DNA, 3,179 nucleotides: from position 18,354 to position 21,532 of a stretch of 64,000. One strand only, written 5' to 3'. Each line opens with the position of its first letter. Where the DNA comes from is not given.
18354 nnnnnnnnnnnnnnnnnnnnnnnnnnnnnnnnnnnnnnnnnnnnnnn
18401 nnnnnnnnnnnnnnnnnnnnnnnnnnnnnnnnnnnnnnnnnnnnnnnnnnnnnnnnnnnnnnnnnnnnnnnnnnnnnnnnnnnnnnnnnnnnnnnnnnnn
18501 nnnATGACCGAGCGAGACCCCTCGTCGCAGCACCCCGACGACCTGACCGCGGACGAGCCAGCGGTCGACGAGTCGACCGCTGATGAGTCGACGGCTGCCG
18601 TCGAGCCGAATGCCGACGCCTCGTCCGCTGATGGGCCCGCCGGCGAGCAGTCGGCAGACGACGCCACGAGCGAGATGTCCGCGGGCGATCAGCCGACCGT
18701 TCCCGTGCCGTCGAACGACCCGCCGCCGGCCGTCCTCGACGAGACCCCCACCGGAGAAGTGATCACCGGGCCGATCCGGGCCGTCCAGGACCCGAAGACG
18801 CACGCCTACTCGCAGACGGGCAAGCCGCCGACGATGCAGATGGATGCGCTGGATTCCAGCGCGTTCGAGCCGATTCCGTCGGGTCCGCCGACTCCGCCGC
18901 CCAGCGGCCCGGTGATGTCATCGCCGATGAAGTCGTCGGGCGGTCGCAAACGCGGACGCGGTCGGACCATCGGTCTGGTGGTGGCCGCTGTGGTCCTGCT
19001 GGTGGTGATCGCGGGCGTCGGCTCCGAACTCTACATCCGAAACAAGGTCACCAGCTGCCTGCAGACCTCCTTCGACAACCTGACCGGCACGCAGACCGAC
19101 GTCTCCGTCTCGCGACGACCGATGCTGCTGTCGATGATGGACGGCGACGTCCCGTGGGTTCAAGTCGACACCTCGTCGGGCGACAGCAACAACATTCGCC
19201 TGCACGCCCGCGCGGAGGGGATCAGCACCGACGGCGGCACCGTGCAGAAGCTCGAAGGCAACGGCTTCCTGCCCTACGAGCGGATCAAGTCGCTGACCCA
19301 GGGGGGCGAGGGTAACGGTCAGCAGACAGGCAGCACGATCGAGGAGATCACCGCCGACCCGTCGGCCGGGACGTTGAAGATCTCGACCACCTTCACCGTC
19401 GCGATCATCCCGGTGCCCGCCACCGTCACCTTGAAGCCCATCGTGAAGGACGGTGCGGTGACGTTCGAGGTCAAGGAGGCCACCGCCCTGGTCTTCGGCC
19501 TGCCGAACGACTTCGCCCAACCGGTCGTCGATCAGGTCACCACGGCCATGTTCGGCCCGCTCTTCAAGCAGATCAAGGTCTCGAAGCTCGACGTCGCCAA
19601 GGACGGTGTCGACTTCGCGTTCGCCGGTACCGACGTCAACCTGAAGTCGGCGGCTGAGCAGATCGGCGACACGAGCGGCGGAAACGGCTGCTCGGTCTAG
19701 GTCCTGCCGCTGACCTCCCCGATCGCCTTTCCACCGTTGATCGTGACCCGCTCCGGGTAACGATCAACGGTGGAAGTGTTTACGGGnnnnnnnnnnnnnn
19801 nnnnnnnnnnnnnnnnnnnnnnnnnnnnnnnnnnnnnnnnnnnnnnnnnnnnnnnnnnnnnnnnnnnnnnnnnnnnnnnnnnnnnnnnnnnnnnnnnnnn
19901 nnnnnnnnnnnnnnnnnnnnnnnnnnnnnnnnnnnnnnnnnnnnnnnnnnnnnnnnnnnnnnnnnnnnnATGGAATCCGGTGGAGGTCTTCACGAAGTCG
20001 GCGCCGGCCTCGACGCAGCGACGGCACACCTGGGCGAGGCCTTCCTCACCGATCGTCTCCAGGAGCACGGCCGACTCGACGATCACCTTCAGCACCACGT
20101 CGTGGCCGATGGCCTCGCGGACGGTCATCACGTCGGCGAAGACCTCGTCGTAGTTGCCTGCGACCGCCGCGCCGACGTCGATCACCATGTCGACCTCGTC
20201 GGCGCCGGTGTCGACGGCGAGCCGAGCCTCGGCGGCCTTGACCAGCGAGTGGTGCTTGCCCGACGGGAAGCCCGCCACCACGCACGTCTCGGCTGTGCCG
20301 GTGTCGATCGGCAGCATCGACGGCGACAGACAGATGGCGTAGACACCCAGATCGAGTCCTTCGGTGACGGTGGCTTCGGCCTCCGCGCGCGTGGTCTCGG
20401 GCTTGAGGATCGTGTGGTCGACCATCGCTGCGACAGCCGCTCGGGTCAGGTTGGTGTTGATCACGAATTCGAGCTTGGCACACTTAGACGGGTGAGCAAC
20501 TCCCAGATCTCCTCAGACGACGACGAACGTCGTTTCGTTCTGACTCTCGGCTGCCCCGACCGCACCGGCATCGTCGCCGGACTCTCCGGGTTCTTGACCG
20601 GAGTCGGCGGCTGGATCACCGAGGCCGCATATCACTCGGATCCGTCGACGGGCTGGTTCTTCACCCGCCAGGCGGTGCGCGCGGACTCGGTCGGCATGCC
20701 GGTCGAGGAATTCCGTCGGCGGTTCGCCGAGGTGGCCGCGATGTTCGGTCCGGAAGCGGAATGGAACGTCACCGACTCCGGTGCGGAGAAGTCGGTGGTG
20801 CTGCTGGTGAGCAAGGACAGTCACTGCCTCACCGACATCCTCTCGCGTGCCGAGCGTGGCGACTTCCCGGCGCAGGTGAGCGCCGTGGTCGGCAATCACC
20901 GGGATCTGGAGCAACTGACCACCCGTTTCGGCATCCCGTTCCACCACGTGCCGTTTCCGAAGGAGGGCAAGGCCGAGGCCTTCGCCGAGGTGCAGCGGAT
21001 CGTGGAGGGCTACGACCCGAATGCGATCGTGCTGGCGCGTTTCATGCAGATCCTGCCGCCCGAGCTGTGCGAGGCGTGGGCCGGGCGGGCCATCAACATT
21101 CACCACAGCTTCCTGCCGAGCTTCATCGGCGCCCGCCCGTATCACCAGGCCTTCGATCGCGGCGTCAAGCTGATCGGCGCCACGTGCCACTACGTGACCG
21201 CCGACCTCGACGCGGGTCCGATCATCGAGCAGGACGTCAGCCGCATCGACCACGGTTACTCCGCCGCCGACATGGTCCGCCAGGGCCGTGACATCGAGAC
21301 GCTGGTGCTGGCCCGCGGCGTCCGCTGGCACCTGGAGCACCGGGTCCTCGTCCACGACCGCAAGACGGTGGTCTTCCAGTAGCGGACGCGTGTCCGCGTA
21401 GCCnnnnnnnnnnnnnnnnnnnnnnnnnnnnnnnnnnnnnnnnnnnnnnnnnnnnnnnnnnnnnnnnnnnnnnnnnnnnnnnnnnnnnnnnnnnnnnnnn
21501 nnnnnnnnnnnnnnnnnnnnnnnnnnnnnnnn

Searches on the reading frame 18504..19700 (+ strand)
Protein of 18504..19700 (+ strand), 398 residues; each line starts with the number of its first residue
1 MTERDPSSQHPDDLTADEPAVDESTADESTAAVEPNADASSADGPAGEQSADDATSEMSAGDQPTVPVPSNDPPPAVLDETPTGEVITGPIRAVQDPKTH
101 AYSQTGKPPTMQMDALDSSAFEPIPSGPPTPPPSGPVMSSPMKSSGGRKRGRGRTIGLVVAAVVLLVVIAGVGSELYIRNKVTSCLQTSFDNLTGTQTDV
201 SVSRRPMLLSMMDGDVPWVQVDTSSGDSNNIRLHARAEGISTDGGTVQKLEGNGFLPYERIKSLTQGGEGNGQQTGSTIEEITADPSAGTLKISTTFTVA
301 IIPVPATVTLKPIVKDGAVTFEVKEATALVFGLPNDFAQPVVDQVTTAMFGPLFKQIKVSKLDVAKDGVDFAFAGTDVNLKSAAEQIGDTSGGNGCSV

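Call 3: search_protein_families(library=pfam, proteins=[window:18504-19700:+])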
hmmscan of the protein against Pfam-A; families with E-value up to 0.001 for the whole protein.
window:18504-19700:+ (398 aa): 1 family
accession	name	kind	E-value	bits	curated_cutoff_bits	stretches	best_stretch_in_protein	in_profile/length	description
PF11209.13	LmeA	-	3e-13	50.7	27.3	1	173-369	5-212/217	LmeA-like phospholipid-binding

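Call 4: search_protein_families(library=ncbifam, proteins=[window:18504-19700:+])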
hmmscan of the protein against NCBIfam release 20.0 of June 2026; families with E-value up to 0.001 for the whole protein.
window:18504-19700:+ (398 aa): 0 families

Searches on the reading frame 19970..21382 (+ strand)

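Call 3: search_protein_families(library=pfam, proteins=[window:19970-21382:+])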
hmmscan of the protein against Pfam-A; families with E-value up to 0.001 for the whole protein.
window:19970-21382:+ (470 aa): 1 family
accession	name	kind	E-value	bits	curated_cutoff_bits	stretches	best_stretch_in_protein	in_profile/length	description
PF00551.24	Formyl_trans_N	-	3e-38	131.8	26.1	1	275-448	2-178/181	Formyl transferase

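Call 4: search_protein_families(library=ncbifam, proteins=[window:19970-21382:+])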
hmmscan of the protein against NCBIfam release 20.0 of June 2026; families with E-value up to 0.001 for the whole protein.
window:19970-21382:+ (470 aa): 7 families
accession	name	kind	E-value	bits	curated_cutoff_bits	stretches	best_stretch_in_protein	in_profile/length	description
NF004684.0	PRK06027.1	subfamily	3.4e-118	394.5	223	1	186-470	4-286/286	formyltetrahydrofolate deformylase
TIGR00655.1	PurU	equivalog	4.3e-95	318.5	285.95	1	190-469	2-280/280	formyltetrahydrofolate deformylase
TIGR00639.1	PurN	equivalog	6.5e-27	94.3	150.1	1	275-460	2-190/192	phosphoribosylglycinamide formyltransferase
TIGR00460.1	fmt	equivalog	1e-13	51.1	201.5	1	327-429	58-159/315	methionyl-tRNA formyltransferase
NF005414.0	PRK06988.1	equivalog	2.1e-10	40.1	316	1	335-449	63-177/311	formyltransferase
NF005998.1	PRK08125.1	equivalog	2.5e-06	26.2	777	1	341-441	68-167/649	bifunctional UDP-4-amino-4-deoxy-L-arabinose formyltransferase/UDP-glucuronic acid oxidase ArnA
NF005755.0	PRK07579.1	equivalog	8.1e-05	22.5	238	1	339-443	57-156/245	dTDP-4-amino-4,6-dideoxyglucose formyltransferase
